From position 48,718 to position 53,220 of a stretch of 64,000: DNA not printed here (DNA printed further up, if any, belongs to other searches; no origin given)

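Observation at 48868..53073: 1401-aa lipoprotein built from an Fn3-like module and more than 40 BspA-type leucine-rich repeats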

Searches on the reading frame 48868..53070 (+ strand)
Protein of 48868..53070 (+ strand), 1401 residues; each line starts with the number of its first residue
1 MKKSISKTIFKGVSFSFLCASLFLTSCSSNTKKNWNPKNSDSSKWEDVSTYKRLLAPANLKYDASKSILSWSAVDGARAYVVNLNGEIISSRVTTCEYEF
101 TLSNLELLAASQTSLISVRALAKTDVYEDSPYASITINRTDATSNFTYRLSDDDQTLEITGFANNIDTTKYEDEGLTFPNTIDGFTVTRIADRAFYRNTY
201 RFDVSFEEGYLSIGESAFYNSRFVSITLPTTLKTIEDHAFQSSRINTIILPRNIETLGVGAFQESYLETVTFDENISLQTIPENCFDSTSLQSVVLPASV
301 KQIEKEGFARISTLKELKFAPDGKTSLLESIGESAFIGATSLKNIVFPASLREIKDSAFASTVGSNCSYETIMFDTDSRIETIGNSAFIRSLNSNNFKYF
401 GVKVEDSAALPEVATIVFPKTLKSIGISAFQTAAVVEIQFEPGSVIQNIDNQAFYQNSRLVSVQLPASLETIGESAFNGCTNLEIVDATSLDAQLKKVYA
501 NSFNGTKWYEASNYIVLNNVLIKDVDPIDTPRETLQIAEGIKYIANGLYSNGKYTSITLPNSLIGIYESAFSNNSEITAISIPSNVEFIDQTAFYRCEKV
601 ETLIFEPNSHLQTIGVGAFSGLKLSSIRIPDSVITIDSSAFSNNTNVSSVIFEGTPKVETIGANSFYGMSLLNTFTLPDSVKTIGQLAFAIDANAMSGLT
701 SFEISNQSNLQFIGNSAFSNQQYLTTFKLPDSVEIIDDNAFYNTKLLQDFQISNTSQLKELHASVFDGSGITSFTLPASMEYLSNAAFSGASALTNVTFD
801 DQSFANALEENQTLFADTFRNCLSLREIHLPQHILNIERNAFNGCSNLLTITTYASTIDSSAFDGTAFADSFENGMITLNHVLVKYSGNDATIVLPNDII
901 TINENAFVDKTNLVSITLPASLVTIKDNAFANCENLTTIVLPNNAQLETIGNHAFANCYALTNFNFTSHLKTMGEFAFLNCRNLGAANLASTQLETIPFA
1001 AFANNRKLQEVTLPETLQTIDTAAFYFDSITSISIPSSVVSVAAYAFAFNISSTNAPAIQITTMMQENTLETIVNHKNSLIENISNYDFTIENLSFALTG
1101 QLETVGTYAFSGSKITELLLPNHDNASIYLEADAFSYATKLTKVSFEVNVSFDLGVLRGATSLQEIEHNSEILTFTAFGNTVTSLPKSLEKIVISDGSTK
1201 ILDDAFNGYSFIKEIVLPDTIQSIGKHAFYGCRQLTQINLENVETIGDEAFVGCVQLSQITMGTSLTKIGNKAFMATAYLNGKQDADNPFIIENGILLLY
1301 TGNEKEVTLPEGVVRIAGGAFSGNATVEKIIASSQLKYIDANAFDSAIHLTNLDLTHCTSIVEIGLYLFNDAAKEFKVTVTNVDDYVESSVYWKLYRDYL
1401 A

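Call 3: search_protein_families(library=pfam, proteins=[window:48868-53070:+], max_evalue=0.01)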
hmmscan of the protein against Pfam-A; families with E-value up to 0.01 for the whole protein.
window:48868-53070:+ (1401 aa): 3 families
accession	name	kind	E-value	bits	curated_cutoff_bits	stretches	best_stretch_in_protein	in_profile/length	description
PF13306.12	LRR_5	-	2.1e-214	700.4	27.7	15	924-1049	2-122/127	BspA type Leucine rich repeat region (6 copies)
PF13855.12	LRR_8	-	4.5e-30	103.6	27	1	921-964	12-54/61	Leucine rich repeat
PF23952.1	LRR_EndoS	-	2.4e-06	28.2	27.9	0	956-1012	56-112/116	Endo-beta-N-acetylglucosaminidase EndoS LRR domain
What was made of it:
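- On Pfam LRR_5 (PF13306), BspA/TpLRR-type LRR: 700.4 bits, E=2.1e-214, 15 stretches (call 3)
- On BspA (Tannerella forsythia) orthologue or architecture: Pfam finds only LRR_5, LRR_8 and LRR_EndoS (call 3).
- Checked: LRR type: Pfam LRR_5 PF13306, E=2.1e-214, 700 bits, 15 multi-repeat stretches (call 3).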

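Call 4: search_protein_families(library=ncbifam, proteins=[window:48868-53070:+], max_evalue=0.01)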
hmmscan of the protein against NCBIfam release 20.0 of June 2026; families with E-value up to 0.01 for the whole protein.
window:48868-53070:+ (1401 aa): 3 families
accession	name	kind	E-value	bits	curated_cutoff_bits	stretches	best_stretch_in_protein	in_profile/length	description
NF047961.1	adhesin_HupY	equivalog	2.7e-73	247.5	1250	9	188-309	198-319/978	leucine-rich repeat adhesin HupY/LrrG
NF045861.1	glide_Gli349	exception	1.3e-25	88.4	1750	5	212-289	2690-2768/3169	gliding machinery surface structure protein Gli349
NF038049.1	SelD_rel_HyperS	equivalog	0.0015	17.1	250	1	512-559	157-204/465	SelD-related putative sulfur metabolism protein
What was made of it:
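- On HupY/LrrG (NCBIfam NF047961, equivalog): 247.5 bits (call 4)
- Tried and rejected: The gliding protein Gli349 hit (88 bits against a cutoff of 1750, call 4) reflects repeat similarity only.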
